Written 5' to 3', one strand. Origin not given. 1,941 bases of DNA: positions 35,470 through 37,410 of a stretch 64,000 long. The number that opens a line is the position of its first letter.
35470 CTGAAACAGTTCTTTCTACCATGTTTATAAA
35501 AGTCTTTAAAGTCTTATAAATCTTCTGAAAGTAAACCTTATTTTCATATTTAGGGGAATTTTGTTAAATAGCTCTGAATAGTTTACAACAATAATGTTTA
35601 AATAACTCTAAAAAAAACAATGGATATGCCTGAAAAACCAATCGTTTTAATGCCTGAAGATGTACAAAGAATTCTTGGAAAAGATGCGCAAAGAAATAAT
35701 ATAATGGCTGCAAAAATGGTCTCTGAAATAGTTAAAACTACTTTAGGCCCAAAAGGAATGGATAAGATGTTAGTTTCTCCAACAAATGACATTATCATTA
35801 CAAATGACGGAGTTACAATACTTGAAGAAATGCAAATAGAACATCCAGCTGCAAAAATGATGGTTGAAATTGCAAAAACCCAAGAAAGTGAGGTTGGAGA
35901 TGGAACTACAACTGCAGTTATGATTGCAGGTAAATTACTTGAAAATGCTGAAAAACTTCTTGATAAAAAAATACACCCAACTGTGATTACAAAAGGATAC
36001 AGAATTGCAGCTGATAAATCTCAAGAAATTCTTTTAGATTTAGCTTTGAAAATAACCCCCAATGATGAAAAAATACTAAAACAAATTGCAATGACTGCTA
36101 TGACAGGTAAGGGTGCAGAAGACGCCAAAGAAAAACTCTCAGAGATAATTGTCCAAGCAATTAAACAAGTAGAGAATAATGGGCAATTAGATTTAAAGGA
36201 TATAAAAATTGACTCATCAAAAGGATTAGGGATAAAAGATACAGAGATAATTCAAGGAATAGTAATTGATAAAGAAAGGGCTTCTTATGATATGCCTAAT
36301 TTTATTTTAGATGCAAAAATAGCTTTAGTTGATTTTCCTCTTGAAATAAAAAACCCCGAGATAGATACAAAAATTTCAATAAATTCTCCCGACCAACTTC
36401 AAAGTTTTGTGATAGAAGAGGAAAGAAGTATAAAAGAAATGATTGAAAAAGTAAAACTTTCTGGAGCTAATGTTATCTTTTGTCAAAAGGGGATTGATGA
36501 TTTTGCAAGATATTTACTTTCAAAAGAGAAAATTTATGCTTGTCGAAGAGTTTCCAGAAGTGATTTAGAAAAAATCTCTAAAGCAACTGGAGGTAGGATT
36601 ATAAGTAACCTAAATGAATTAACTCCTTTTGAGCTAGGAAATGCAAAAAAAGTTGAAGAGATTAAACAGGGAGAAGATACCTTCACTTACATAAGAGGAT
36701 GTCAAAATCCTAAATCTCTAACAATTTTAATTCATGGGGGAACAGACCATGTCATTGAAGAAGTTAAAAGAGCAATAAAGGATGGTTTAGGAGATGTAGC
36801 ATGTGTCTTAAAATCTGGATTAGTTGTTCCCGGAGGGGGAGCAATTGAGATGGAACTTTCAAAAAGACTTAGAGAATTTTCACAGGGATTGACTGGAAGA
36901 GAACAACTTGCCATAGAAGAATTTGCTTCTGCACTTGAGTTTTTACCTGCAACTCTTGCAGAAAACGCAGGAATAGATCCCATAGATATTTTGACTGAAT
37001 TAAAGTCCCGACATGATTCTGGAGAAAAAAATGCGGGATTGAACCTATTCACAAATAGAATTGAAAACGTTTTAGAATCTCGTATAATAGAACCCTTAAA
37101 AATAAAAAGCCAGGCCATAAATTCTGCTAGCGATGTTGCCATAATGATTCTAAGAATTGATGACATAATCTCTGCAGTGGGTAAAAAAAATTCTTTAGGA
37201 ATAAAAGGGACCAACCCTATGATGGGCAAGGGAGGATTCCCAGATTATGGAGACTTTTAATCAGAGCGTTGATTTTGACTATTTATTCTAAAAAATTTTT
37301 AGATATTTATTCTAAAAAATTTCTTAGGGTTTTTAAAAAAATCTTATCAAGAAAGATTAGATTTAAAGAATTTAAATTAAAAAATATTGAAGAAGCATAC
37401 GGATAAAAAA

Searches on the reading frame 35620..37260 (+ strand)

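Call 12: search_protein_families(library=pfam, proteins=[window:35620-37260:+], max_evalue=0.00001)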
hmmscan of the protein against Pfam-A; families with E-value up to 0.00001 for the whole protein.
window:35620-37260:+ (546 aa): 1 family
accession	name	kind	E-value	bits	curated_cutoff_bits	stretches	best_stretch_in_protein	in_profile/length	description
PF00118.29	Cpn60_TCP1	-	1.2e-176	588.6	34.3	1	34-519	1-488/490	TCP-1/cpn60 chaperonin family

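Call 70: search_protein_families(library=ncbifam, proteins=[window:35620-37260:+], max_evalue=1e-10)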
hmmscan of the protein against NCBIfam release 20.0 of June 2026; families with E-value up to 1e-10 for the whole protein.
window:35620-37260:+ (546 aa): 18 families
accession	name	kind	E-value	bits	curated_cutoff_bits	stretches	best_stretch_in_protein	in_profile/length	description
NF041082.2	thermosome_alpha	equivalog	4.8e-223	741.7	450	1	7-519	2-518/519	thermosome subunit alpha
NF041083.2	thermosome_beta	equivalog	3.1e-218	726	400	1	7-519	2-519/520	thermosome subunit beta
TIGR02339.1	thermosome_arch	subfamily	7.3e-211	701.4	671.1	1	7-519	1-520/521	thermosome subunit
TIGR02342.1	chap_CCT_delta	equivalog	1.6e-130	436.1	695.35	1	21-519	8-516/517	T-complex protein 1 subunit delta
TIGR02343.1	chap_CCT_epsi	equivalog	2.2e-125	419.3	710.5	1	13-518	18-530/532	T-complex protein 1 subunit epsilon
TIGR02344.1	chap_CCT_gamma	equivalog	6.2e-122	407.8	553.45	1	7-523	1-526/526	T-complex protein 1 subunit gamma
TIGR02340.1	chap_CCT_alpha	equivalog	8.8e-122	407.5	800.2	1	17-519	7-529/536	T-complex protein 1 subunit alpha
TIGR02345.1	chap_CCT_eta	equivalog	4e-120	401.6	669.2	1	6-518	2-519/523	T-complex protein 1 subunit eta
TIGR02347.1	chap_CCT_zeta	equivalog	5.1e-110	368.5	587.15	1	22-520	16-526/531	T-complex protein 1 subunit zeta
TIGR02346.1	chap_CCT_theta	equivalog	3.6e-101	339.2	455.9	1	23-519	19-519/531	T-complex protein 1 subunit theta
TIGR02341.1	chap_CCT_beta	equivalog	1.2e-94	317.9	522.15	1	15-522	7-517/519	T-complex protein 1 subunit beta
NF009487.0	PRK12849.1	subfamily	1.3e-36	126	352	2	32-234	20-209/543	chaperonin GroEL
NF000592.1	PRK00013.1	subfamily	8.9e-31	106.9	397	2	20-233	7-207/524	chaperonin GroEL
TIGR02348.1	GroEL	equivalog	3e-29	101.9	582.1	2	27-345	14-321/526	chaperonin GroEL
NF009488.0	PRK12850.1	subfamily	3.8e-29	101.6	475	1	23-351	12-328/544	chaperonin GroEL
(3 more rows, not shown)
